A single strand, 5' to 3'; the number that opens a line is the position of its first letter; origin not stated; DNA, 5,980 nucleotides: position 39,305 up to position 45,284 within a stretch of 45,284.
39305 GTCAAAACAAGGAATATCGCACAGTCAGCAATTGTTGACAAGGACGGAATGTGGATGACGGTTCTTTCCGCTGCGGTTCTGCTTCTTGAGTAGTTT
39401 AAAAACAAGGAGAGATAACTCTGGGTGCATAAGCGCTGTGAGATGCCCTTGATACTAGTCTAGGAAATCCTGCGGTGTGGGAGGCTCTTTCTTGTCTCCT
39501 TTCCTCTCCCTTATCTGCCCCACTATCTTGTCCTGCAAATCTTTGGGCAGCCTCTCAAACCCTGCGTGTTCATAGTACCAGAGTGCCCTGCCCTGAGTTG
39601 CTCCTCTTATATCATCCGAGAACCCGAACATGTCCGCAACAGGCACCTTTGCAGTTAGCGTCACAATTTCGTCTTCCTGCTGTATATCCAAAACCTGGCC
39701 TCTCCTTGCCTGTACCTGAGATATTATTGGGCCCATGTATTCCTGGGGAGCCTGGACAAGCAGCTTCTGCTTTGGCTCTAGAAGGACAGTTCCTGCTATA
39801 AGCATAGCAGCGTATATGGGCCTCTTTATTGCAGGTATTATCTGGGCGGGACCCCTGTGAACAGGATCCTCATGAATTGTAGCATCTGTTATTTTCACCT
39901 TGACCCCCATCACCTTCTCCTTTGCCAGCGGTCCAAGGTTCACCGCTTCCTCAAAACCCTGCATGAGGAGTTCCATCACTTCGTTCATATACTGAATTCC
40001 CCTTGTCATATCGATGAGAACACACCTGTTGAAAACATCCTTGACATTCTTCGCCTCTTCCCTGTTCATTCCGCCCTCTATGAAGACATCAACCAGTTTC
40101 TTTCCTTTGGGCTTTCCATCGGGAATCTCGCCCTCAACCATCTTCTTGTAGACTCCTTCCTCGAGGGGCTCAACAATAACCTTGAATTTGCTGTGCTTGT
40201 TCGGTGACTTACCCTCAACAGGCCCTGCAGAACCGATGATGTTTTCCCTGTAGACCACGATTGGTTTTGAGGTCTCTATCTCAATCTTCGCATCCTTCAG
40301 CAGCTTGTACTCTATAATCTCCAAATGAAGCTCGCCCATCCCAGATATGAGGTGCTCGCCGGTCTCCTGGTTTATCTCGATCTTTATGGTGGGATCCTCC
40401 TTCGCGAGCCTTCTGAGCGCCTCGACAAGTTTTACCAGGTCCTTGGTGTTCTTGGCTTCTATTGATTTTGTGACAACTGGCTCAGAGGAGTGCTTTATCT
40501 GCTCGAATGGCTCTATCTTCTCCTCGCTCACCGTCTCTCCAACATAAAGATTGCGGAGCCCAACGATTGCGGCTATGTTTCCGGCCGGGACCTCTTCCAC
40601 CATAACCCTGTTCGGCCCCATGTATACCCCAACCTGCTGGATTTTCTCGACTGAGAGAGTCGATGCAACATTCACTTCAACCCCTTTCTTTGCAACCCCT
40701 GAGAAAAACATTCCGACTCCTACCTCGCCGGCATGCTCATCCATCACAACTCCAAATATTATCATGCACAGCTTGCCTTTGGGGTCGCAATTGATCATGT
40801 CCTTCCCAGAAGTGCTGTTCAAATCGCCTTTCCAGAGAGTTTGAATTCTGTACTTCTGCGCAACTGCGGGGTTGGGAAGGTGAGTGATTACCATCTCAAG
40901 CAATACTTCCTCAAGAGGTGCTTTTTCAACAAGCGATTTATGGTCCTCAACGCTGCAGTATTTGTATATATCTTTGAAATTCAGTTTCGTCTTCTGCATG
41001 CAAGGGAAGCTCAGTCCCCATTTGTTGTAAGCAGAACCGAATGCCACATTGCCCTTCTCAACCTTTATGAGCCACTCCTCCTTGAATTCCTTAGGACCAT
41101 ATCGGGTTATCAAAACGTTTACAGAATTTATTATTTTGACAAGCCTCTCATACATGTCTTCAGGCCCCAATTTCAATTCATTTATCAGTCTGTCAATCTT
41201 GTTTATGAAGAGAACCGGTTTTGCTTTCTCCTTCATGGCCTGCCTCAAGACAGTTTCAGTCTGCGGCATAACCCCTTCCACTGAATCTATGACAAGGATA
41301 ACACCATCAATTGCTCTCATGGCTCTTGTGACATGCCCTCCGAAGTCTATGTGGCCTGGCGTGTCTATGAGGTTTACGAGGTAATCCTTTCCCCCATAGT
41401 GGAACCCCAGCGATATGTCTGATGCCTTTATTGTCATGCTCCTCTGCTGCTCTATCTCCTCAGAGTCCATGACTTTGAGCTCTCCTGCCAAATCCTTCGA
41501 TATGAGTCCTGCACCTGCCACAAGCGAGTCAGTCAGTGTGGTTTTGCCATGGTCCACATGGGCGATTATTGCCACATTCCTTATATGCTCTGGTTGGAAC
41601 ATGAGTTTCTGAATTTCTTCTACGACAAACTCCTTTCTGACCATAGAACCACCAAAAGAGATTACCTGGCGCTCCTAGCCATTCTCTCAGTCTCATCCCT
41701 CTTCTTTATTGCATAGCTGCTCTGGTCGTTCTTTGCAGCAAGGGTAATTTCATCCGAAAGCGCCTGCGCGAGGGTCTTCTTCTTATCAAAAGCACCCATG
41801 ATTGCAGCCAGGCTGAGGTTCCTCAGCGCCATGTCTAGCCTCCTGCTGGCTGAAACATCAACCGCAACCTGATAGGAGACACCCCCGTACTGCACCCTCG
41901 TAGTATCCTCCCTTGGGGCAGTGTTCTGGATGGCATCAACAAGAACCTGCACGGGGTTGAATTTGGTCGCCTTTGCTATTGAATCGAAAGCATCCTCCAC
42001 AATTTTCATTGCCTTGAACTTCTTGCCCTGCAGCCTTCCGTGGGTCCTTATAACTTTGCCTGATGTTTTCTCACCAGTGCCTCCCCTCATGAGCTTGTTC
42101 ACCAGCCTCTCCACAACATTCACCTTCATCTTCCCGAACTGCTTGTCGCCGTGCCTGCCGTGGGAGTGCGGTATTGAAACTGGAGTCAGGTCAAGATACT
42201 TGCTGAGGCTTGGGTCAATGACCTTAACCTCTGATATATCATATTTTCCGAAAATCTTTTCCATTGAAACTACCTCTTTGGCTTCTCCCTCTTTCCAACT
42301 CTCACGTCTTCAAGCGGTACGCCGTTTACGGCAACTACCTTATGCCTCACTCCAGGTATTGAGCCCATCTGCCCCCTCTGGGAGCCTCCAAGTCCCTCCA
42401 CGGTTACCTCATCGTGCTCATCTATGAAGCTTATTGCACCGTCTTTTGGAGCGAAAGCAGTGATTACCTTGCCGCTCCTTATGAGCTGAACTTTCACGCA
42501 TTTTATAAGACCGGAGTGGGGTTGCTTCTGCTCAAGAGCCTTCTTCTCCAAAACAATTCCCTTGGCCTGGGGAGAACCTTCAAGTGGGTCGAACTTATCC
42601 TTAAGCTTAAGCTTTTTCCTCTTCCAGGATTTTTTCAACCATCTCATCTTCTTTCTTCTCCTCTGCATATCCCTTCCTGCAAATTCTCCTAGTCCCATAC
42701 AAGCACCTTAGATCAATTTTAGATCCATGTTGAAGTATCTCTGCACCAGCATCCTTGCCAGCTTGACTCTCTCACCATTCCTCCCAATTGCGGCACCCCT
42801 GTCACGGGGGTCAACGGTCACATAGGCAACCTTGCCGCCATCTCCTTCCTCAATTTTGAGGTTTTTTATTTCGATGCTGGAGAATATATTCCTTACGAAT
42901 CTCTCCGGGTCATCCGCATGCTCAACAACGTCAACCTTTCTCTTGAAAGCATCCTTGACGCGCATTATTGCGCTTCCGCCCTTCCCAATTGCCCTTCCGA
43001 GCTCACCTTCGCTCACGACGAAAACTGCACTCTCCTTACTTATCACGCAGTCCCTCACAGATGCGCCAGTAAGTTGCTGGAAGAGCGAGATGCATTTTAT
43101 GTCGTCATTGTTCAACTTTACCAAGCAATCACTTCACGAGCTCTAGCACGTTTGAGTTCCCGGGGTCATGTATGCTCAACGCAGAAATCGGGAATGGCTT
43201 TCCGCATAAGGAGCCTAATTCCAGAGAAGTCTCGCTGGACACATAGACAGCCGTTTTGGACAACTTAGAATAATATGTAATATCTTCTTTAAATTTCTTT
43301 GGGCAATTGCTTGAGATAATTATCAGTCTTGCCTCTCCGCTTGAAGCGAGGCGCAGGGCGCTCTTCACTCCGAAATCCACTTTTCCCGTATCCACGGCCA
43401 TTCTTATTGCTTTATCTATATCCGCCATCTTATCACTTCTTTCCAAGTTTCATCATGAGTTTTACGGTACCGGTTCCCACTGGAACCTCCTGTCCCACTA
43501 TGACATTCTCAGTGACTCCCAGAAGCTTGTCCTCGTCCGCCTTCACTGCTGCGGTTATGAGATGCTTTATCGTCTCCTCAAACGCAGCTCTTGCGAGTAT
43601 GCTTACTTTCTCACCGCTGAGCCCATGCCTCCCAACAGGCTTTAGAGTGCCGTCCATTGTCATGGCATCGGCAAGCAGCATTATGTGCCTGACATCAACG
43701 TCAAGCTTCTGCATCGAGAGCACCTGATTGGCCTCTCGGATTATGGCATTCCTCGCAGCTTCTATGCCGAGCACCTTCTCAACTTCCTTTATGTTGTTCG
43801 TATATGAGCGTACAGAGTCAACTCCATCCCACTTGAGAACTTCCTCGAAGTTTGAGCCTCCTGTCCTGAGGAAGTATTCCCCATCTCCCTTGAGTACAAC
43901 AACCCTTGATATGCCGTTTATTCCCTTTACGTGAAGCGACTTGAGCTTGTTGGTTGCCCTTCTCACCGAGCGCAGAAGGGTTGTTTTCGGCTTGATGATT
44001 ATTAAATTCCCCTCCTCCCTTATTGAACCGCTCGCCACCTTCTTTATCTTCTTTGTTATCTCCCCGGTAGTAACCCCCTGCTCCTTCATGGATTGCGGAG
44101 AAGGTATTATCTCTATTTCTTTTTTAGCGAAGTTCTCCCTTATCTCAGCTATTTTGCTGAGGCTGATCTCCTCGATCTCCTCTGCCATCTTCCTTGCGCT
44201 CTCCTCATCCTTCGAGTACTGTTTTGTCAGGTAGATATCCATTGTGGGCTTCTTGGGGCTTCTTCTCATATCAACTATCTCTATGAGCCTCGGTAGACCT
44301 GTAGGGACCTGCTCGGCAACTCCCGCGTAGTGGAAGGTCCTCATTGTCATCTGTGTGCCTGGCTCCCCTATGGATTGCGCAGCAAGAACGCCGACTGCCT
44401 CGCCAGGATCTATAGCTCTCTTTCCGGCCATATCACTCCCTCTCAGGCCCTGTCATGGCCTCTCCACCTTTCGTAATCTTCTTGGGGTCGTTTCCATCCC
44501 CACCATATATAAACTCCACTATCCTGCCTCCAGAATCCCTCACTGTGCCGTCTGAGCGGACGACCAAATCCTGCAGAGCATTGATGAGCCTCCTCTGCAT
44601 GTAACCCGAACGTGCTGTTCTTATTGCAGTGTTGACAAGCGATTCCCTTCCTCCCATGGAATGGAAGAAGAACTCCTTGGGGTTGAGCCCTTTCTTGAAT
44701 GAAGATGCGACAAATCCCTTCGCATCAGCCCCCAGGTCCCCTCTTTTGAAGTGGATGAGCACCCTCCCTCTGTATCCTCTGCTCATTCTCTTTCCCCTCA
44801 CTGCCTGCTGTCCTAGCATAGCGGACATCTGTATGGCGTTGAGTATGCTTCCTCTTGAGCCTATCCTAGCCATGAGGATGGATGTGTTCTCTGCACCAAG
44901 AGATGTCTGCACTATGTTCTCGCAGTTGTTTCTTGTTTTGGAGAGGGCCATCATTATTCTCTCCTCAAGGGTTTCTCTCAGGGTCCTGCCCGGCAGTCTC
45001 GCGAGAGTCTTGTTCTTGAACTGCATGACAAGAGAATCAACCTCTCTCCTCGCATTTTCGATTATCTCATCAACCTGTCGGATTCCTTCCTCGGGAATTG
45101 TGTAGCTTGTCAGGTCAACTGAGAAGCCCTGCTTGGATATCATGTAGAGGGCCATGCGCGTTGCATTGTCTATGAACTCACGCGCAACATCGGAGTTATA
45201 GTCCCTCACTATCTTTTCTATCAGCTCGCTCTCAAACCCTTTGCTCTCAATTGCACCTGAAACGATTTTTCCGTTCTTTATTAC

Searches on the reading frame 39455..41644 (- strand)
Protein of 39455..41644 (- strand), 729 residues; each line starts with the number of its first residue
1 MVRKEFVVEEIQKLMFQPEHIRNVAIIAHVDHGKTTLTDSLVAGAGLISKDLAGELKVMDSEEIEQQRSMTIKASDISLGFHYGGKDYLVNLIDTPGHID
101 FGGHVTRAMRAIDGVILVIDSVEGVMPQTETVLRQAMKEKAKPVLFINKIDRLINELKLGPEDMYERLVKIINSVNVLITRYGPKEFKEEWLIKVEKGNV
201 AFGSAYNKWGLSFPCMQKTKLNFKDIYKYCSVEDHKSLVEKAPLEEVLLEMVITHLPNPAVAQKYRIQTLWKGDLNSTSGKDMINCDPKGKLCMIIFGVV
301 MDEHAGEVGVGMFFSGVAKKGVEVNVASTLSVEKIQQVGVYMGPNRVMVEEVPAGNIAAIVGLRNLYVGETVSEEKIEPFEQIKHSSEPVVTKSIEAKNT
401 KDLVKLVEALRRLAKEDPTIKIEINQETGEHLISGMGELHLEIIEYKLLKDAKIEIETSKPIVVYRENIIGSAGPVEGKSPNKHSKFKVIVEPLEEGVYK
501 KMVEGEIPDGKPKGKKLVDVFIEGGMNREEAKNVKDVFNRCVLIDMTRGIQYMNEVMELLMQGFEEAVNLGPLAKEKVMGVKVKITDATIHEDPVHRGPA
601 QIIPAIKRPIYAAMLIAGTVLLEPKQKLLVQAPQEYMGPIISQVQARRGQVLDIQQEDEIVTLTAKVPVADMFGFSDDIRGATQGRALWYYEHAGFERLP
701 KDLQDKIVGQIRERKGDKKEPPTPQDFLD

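Call 9: search_protein_families(library=pfam, max_evalue=0.001, proteins=[window:39455-41644:-])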
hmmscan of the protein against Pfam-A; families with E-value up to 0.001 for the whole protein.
window:39455-41644:- (729 aa): 7 families
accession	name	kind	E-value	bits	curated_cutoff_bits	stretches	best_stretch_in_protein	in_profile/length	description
PF00009.33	GTP_EFTU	-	1.9e-53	181.3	26.5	1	20-257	2-187/188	Elongation factor Tu GTP binding domain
PF14492.12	EFG_III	-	1.1e-24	86.8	27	1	387-459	2-74/75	Elongation Factor G, domain III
PF00679.30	EFG_C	-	2.7e-24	85.4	27.9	1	620-706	1-88/89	Elongation factor G C-terminus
PF03764.24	EFG_IV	-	4.3e-22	78.6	24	1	519-617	18-120/121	Elongation factor G, domain IV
PF03144.31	GTP_EFTU_D2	-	4.5e-09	37.1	30.3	1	306-372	1-72/73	Elongation factor Tu domain 2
PF22042.2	EF-G_D2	-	1.4e-08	35.1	27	1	292-374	2-83/84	Elongation factor G domain 2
PF01926.29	MMR_HSR1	-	3.5e-06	27.6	21.9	1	24-149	2-113/113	50S ribosome-binding GTPase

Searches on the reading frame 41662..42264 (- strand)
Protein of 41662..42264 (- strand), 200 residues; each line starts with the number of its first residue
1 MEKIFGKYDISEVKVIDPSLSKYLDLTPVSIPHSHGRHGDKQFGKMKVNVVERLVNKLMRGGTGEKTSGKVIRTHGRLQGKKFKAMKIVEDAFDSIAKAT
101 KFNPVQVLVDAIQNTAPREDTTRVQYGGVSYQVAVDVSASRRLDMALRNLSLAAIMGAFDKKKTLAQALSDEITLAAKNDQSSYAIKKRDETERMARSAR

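Call 11: search_protein_families(library=pfam, max_evalue=0.001, proteins=[window:41662-42264:-])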
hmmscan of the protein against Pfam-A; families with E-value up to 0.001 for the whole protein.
window:41662-42264:- (200 aa): 1 family
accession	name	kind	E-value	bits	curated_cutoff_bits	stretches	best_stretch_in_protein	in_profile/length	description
PF00177.27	Ribosomal_S7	-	5.2e-41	140.1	24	1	30-200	11-148/148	Ribosomal protein S7p/S5e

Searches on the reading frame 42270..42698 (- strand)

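Call 11: search_protein_families(library=pfam, max_evalue=0.001, proteins=[window:42270-42698:-])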
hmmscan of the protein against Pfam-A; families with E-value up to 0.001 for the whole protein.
window:42270-42698:- (142 aa): 1 family
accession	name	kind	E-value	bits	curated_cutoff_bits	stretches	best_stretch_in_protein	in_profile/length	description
PF00164.32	Ribosom_S12_S23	-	3e-36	123.9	22.3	1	33-142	2-110/110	Ribosomal protein S12/S23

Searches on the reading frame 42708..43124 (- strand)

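Call 11: search_protein_families(library=pfam, max_evalue=0.001, proteins=[window:42708-43124:-])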
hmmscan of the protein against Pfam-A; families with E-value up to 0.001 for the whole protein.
window:42708-43124:- (138 aa): 4 families
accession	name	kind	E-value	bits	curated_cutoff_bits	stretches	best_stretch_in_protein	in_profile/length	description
PF07650.23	KH_2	-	9.2e-14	51.5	22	1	13-93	5-75/78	KH domain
PF13184.12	KH_5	-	1.3e-12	48.1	27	1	31-91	3-69/69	NusA-like KH domain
PF13083.13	KH_KhpA-B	-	6.3e-06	26.5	32.1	0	75-133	6-64/73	KhpA/KhpB, KH domain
PF00013.35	KH_1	-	7.4e-06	26.1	21.5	0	35-77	4-48/66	KH domain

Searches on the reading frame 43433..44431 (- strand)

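Call 11: search_protein_families(library=pfam, max_evalue=0.001, proteins=[window:43433-44431:-])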
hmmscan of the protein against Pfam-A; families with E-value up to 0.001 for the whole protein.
window:43433-44431:- (332 aa): 1 family
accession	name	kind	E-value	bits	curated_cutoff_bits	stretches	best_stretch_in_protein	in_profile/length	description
PF04998.22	RNA_pol_Rpb1_5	-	9.1e-51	173.3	28.5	1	6-277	67-265/267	RNA polymerase Rpb1, domain 5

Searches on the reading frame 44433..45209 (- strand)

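Call 11: search_protein_families(library=pfam, max_evalue=0.001, proteins=[window:44433-45209:-])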
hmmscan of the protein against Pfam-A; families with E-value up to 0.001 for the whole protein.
window:44433-45209:- (258 aa): 2 families
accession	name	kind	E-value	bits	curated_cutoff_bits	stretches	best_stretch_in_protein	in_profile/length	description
PF04998.22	RNA_pol_Rpb1_5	-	1.3e-27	97.4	28.5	1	174-245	1-67/267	RNA polymerase Rpb1, domain 5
PF05000.22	RNA_pol_Rpb1_4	-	4.3e-27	94.6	24.8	1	66-167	7-107/107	RNA polymerase Rpb1, domain 4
